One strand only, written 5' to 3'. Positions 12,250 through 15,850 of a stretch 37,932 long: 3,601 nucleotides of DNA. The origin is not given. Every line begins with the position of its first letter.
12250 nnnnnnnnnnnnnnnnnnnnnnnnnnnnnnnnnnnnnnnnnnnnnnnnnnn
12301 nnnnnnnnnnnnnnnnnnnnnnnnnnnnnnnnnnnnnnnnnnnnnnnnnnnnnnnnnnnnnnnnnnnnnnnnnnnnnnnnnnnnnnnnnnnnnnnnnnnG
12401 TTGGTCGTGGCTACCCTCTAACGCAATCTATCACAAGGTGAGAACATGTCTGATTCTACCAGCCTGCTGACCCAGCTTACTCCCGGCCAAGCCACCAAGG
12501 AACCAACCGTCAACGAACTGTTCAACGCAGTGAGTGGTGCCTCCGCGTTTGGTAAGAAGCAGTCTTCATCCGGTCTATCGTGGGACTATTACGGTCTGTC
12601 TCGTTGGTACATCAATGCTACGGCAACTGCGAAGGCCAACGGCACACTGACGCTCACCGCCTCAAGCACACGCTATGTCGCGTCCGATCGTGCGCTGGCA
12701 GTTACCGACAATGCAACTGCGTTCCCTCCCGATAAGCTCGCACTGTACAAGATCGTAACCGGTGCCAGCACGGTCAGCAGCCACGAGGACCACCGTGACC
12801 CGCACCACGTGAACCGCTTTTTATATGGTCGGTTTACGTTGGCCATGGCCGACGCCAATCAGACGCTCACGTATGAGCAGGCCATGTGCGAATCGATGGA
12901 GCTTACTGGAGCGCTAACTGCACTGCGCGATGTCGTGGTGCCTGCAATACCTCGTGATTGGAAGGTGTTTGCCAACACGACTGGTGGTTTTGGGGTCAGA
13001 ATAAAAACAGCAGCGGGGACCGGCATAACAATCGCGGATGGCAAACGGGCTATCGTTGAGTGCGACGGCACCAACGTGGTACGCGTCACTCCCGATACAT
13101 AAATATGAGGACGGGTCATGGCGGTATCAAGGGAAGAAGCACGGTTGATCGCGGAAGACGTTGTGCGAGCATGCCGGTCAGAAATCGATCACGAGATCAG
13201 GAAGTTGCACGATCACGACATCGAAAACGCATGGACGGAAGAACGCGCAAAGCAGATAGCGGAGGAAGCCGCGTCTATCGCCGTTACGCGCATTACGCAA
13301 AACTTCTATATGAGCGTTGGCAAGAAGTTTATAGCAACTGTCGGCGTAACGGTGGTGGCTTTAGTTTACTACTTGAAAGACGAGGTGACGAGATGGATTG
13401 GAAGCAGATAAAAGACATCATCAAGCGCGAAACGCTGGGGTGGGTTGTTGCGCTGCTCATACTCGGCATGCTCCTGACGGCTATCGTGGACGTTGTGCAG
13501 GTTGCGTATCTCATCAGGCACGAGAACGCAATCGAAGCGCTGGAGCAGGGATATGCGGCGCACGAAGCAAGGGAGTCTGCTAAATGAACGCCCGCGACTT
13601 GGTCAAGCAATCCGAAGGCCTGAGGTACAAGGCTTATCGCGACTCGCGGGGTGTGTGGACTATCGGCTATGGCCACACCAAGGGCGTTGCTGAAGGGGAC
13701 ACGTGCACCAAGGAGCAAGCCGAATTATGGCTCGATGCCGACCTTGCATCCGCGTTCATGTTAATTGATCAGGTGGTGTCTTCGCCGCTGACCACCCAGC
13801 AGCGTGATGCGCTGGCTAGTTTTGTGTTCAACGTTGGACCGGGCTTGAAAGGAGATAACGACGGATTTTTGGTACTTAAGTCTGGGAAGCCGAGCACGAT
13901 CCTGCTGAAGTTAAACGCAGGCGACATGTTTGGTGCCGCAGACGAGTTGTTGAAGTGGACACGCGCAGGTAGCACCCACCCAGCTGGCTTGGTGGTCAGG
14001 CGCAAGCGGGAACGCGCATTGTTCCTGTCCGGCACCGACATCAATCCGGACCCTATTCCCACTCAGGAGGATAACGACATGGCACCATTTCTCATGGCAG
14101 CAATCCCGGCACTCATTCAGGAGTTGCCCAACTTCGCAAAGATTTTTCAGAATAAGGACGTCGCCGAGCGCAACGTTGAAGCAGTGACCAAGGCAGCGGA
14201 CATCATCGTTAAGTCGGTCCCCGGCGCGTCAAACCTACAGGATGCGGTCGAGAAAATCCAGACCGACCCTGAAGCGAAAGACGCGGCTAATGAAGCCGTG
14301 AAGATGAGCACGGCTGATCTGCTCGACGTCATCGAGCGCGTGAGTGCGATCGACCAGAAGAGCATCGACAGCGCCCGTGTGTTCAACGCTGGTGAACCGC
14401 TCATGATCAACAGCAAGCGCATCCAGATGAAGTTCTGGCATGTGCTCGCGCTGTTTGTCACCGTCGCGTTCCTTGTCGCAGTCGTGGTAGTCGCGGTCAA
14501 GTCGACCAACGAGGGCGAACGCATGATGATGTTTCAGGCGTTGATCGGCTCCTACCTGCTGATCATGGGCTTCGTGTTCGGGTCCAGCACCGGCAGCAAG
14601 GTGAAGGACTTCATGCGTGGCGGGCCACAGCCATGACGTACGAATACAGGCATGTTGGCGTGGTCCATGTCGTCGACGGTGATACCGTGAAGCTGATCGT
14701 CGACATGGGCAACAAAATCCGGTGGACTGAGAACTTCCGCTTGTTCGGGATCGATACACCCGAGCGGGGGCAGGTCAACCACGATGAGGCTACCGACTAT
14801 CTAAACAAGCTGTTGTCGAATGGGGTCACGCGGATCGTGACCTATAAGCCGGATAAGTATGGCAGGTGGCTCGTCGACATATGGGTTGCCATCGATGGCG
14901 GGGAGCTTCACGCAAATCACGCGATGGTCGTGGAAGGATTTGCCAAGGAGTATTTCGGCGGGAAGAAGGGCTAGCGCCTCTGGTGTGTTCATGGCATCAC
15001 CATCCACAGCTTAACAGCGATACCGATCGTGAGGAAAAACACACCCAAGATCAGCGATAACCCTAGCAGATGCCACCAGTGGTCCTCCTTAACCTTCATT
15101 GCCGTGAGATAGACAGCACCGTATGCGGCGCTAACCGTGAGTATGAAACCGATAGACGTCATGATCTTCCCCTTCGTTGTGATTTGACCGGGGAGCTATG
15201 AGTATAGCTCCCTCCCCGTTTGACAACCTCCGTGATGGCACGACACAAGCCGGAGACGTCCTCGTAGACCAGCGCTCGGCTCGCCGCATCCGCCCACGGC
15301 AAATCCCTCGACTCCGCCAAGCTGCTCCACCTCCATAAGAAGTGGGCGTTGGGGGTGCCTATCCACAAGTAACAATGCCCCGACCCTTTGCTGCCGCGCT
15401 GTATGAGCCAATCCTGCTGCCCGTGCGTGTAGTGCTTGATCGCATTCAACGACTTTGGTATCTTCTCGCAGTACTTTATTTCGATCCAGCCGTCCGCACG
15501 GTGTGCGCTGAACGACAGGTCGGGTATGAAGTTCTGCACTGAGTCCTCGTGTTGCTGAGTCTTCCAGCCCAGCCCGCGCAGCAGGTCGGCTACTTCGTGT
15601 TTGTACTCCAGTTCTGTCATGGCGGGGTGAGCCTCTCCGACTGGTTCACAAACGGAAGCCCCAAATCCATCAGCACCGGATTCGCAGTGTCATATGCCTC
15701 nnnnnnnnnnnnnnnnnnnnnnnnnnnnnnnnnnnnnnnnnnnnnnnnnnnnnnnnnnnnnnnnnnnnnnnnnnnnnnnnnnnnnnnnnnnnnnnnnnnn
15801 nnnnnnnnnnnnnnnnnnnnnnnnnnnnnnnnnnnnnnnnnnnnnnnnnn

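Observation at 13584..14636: GH24 lysozyme fused to a C-terminal two-TM membrane domain, with a perfect SD and in-frame ATG at the domain boundary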

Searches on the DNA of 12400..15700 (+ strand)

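Call 6: search_dna_similar(query=window:12400-15700:+, collection=phages, mode=near, max_rows=20)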
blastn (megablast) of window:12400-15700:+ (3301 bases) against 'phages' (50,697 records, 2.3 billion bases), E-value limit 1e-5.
No match.

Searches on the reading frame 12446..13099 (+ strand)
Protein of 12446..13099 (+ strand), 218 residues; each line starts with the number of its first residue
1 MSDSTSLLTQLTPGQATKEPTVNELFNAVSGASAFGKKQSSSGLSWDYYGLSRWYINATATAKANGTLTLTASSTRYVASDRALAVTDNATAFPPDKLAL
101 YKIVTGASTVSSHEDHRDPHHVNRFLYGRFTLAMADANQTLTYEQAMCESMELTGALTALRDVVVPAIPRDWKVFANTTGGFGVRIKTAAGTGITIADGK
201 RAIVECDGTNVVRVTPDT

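Call 45: search_protein_families(library=pfam, proteins=[window:12446-13099:+], max_evalue=0.01)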
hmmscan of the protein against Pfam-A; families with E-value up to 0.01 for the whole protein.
window:12446-13099:+ (218 aa): 0 families

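Call 46: search_protein_families(library=phrogs, proteins=[window:12446-13099:+], max_evalue=0.001)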
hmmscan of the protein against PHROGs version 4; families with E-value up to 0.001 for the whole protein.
window:12446-13099:+ (218 aa): 4 families
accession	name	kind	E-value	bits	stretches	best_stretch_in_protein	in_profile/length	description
phrog_12796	-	tail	1.3e-14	55.3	1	126-216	134-226/445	tail fiber protein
phrog_38625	-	tail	2.2e-14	54.2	1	122-213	134-227/437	tail fiber protein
phrog_9625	-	unknown function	1.9e-06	26.7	1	131-203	1175-1246/1586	-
phrog_31104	-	unknown function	0.00036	20.8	1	133-200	56-125/365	-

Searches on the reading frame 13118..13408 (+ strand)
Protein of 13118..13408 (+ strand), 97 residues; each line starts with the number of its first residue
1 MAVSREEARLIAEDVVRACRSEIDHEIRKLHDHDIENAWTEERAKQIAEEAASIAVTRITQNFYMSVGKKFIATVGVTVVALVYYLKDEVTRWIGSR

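Call 45: search_protein_families(library=pfam, proteins=[window:13118-13408:+], max_evalue=0.01)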
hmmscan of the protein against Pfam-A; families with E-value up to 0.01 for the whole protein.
window:13118-13408:+ (97 aa): 0 families

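Call 46: search_protein_families(library=phrogs, proteins=[window:13118-13408:+], max_evalue=0.001)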
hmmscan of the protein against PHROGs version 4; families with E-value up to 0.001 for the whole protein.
window:13118-13408:+ (97 aa): 0 families

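Call 122: search_protein_families(library=ncbifam, proteins=[window:13118-13408:+], max_evalue=0.1)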
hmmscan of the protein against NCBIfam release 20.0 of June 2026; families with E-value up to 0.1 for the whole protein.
window:13118-13408:+ (97 aa): 0 families

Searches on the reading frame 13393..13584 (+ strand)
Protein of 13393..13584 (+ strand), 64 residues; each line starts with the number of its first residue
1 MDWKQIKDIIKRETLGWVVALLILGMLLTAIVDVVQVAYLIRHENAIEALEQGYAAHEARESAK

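Call 45: search_protein_families(library=pfam, proteins=[window:13393-13584:+], max_evalue=0.01)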
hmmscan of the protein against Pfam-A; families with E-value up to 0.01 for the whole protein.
window:13393-13584:+ (64 aa): 0 families

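Call 46: search_protein_families(library=phrogs, proteins=[window:13393-13584:+], max_evalue=0.001)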
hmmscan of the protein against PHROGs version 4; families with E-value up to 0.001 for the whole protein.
window:13393-13584:+ (64 aa): 0 families

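Call 122: search_protein_families(library=ncbifam, proteins=[window:13393-13584:+], max_evalue=0.1)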
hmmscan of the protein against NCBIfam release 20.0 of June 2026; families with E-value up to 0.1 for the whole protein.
window:13393-13584:+ (64 aa): 0 families
